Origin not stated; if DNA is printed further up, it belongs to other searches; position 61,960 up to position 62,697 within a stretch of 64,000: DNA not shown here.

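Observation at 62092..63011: Tandem aroQ genes: an intact type II dehydroquinase followed by a low-GC paralog that has lost essentially every catalytic residue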

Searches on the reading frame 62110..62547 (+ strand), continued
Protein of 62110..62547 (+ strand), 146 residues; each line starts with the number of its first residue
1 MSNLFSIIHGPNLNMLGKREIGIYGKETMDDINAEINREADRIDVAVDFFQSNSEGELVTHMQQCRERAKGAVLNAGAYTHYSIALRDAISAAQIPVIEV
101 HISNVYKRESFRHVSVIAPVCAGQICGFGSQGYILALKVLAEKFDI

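Call 61: search_protein_families(library=ncbifam, proteins=[L090:1067-1906:+, L090:1962-2843:+, L090:2848-4242:+, L090:4242-6011:+], max_evalue=0.00001)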
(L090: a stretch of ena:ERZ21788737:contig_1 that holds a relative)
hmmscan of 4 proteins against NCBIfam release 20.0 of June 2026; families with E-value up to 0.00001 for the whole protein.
L090:1067-1906:+ (280 aa): 20 families
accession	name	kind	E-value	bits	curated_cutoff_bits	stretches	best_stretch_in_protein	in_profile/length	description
NF004864.0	PRK06224.1-1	equivalog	1.2e-122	408.4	261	1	5-269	5-269/278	citryl-CoA lyase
NF004866.0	PRK06224.1-3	subfamily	7.6e-50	169.6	245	1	12-251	14-246/275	citryl-CoA lyase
NF004869.0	PRK06224.1-6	subfamily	2.5e-48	164.7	212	1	13-252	1-233/263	citryl-CoA lyase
NF004868.0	PRK06224.1-5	subfamily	2.3e-43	148.1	193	1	18-251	7-238/260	citryl-CoA lyase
NF004867.0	PRK06224.1-4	equivalog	2.3e-24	85.8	409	1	36-252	28-238/261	citryl-CoA lyase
TIGR01800.1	cit_synth_II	subfamily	6.2e-23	81.1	421.3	1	42-251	146-344/368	2-methylcitrate synthase/citrate synthase II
NF041301.1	Cit_synth_Halo_CitZ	equivalog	1.4e-20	73.7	550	1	43-250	157-354/379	citrate synthase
NF010639.0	PRK14036.1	equivalog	2.6e-19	69.2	502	1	62-251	173-354/379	citrate synthase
NF004126.0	PRK05614.1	equivalog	1.1e-18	67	505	1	69-252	225-405/430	citrate synthase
NF009005.0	PRK12350.1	subfamily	3e-18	66.2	332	1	52-252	148-338/366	citrate synthase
NF010638.0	PRK14035.1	equivalog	3.4e-18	65.6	572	1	42-251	150-348/372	citrate synthase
NF041157.1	Cit_synThplmales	equivalog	3.5e-18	65.9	590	1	66-248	173-348/377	citrate synthase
NF010640.0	PRK14037.1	subfamily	5.7e-16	58.4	504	1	66-251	173-352/377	citrate synthase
NF010636.0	PRK14033.1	equivalog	2.5e-15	56.2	479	1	46-251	160-354/376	bifunctional 2-methylcitrate synthase/citrate synthase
NF004865.0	PRK06224.1-2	equivalog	1.8e-14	53.9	323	1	31-252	25-246/265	citryl-CoA lyase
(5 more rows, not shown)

L090:1962-2843:+ (294 aa): 1 family
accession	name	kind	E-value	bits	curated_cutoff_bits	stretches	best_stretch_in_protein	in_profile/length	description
NF042435.1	DhshikDhtase_QuiC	equivalog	1.3e-06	27.2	1200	1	122-241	108-224/635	3-dehydroshikimate dehydratase QuiC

L090:2848-4242:+ (465 aa): 11 families
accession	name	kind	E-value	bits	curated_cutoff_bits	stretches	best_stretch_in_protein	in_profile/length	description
NF047625.1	AcylSulfactDhSauS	equivalog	6.6e-132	440.6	600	1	9-463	3-459/464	acylating sulfoacetaldehyde dehydrogenase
NF010378.0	PRK13805.1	equivalog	1.7e-101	340.5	951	1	7-445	11-450/872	bifunctional acetaldehyde-CoA/alcohol dehydrogenase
TIGR02518.1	EutH_ACDH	equivalog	3e-87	293.5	620.1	1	15-445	13-442/488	acetaldehyde dehydrogenase (acetylating)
NF011927.0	PRK15398.1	subfamily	9e-47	159.8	403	1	13-413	39-431/465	aldehyde dehydrogenase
NF001221.0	PRK00197.1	equivalog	4e-11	42.3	289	1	102-271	111-281/418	glutamate-5-semialdehyde dehydrogenase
TIGR00407.1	proA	equivalog_domain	6.3e-11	41.7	317.45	1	102-271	98-268/398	glutamate-5-semialdehyde dehydrogenase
NF006916.0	PRK09407.1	equivalog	5.7e-09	35.1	521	1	102-271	151-320/526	succinic semialdehyde dehydrogenase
NF050084.1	pip_6_carb_DH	equivalog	4e-07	29.3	730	1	96-270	106-285/475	L-piperidine-6-carboxylate dehydrogenase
NF052305.1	DioxValDhHalo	equivalog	9.2e-07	28.1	750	1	100-272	134-308/483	2,5-dioxovalerate dehydrogenase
NF040869.1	G3PDH_Arch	equivalog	2.6e-06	26.4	780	1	94-271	146-321/502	NADP-dependent glyceraldehyde-3-phosphate dehydrogenase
NF047626.1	SulfactDhSafD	equivalog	9.4e-06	24.9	700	0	99-273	118-290/454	sulfoacetaldehyde dehydrogenase SafD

L090:4242-6011:+ (590 aa): 51 families (the best 25 are shown)
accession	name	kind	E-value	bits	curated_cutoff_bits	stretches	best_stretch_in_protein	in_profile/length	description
TIGR00118.1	acolac_lg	equivalog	4.6e-116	388.5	538.35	1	10-562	5-534/557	biosynthetic-type acetolactate synthase large subunit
NF004919.0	PRK06276.1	equivalog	2.8e-113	379.3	866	1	15-562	10-538/582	acetolactate synthase large subunit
NF006187.0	PRK08322.1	equivalog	1.8e-107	360.1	509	1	16-561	12-527/548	acetolactate synthase large subunit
NF004710.0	PRK06048.1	equivalog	9.7e-105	351.1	976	1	9-561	11-536/561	acetolactate synthase large subunit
NF005651.0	PRK07418.1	subfamily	3.4e-99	332.7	942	1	7-562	20-559/617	acetolactate synthase large subunit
NF006016.1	PRK08155.1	equivalog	1.1e-96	324.4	870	1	15-562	12-532/554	acetolactate synthase large subunit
NF005824.0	PRK07710.1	equivalog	4.8e-95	319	976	1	14-563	25-549/573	acetolactate synthase large subunit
NF006052.0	PRK08199.1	subfamily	5.2e-95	318.8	539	1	6-562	8-537/559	thiamine pyrophosphate protein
NF005860.0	PRK07789.1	equivalog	3.7e-93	312.9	881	1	15-561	43-577/615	acetolactate synthase large subunit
NF006122.0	PRK08266.1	subfamily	1.5e-92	310.9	571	1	6-567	4-529/543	hypothetical protein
NF005058.0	PRK06466.1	equivalog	9.3e-91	305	951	1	15-558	13-542/574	acetolactate synthase 3 large subunit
NF006524.0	PRK08978.1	equivalog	1e-90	304.6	738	1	11-560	6-522/548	acetolactate synthase 2 catalytic subunit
NF005228.0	PRK06725.1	equivalog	2.7e-90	303.2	991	1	6-561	16-544/571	acetolactate synthase large subunit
NF006319.0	PRK08527.1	equivalog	7.7e-89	298.6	905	1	13-561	11-537/565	acetolactate synthase large subunit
NF004772.0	PRK06112.1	subfamily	2.2e-87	293.8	673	1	4-566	12-563/578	acetolactate synthase catalytic subunit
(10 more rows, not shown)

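Call 70: find_encoding_contigs(protein=P0227, flank=3000, max_places=1)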
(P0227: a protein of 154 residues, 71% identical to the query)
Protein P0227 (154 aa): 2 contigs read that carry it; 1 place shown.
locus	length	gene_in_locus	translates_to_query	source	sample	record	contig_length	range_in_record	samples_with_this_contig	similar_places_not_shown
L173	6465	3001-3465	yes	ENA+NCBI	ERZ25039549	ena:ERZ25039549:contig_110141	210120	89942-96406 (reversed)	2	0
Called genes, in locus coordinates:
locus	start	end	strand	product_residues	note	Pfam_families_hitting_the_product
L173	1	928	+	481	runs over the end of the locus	PF13506:Glyco_transf_21, PF00535:Glycos_transf_2, PF13641:Glyco_tranf_2_3, PF03142:Chitin_synth_2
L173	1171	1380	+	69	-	-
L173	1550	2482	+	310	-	PF03547:Mem_trans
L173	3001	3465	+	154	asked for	PF01220:DHquinase_II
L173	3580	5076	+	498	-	PF02321:OEP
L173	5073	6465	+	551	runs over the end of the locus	PF25917:BSH_RND, PF25973:BSH_CzcB (weak), PF25876:HH_MFP_RND, PF25944:Beta-barrel_RND, PF25967:RND-MFP_C, PF25989:YknX_C, PF00873:ACR_tran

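Call 71: find_encoding_contigs(protein=P0211, flank=3000, max_places=1)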
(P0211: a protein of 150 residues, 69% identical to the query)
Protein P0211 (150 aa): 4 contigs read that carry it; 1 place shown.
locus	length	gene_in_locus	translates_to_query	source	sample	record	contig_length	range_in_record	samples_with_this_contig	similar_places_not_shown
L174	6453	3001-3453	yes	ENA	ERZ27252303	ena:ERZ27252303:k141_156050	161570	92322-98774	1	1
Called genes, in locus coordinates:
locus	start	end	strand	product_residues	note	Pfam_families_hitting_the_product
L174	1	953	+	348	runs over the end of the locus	PF01408:GFO_IDH_MocA, PF22685:Gal80p_C-like, PF22725:GFO_IDH_MocA_C3, PF02894:GFO_IDH_MocA_C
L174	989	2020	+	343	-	PF08240:ADH_N, PF16912:Glu_dehyd_C (faint), PF00107:ADH_zinc_N, PF13602:ADH_zinc_N_2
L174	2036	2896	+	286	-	PF08501:Shikimate_dh_N, PF18317:SDH_C (weak)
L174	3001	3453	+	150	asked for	PF01220:DHquinase_II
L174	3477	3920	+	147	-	PF01220:DHquinase_II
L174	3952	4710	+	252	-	PF01261:AP_endonuc_2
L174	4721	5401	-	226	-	PF13483:Lactamase_B_3, PF12706:Lactamase_B_2 (weak)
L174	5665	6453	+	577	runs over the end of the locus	PF02730:AFOR_N, PF01314:AFOR_C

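Call 72: find_encoding_contigs(protein=P0134, flank=3000, max_places=1)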
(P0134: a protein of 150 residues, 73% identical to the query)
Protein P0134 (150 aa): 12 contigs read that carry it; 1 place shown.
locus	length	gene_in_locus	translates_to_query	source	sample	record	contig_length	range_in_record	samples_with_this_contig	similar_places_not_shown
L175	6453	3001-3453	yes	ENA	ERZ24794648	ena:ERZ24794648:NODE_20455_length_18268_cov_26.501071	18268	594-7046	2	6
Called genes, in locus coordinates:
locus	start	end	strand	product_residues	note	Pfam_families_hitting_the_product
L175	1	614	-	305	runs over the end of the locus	PF01156:IU_nuc_hydro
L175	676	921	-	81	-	PF12844:HTH_19 (weak), PF01381:HTH_3, PF13443:HTH_26 (weak)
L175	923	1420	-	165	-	-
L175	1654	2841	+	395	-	-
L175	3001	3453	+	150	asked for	PF01220:DHquinase_II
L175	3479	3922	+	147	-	PF01220:DHquinase_II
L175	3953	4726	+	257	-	PF01261:AP_endonuc_2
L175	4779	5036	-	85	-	PF02597:ThiS (weak)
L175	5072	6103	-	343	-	PF08240:ADH_N, PF16912:Glu_dehyd_C, PF00107:ADH_zinc_N, PF13602:ADH_zinc_N_2 (weak)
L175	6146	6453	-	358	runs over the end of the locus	PF01408:GFO_IDH_MocA, PF02894:GFO_IDH_MocA_C, PF22685:Gal80p_C-like (faint), PF22725:GFO_IDH_MocA_C3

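Call 73: find_encoding_contigs(protein=P0145, flank=3000, max_places=1)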
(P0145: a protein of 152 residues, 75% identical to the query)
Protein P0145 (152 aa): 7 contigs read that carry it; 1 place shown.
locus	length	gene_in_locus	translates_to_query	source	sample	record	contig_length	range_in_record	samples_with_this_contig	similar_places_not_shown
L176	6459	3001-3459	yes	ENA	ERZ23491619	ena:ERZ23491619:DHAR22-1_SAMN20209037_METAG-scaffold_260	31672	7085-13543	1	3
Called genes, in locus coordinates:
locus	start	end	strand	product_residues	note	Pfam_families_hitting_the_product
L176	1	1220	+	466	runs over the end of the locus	PF00171:Aldedh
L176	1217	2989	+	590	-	PF02776:TPP_enzyme_N, PF00205:TPP_enzyme_M, PF02775:TPP_enzyme_C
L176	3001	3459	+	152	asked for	PF01220:DHquinase_II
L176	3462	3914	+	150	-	PF01220:DHquinase_II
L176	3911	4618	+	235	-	PF01261:AP_endonuc_2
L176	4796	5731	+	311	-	PF00532:Peripla_BP_1 (weak), PF13407:Peripla_BP_4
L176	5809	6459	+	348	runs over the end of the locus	PF02653:BPD_transp_2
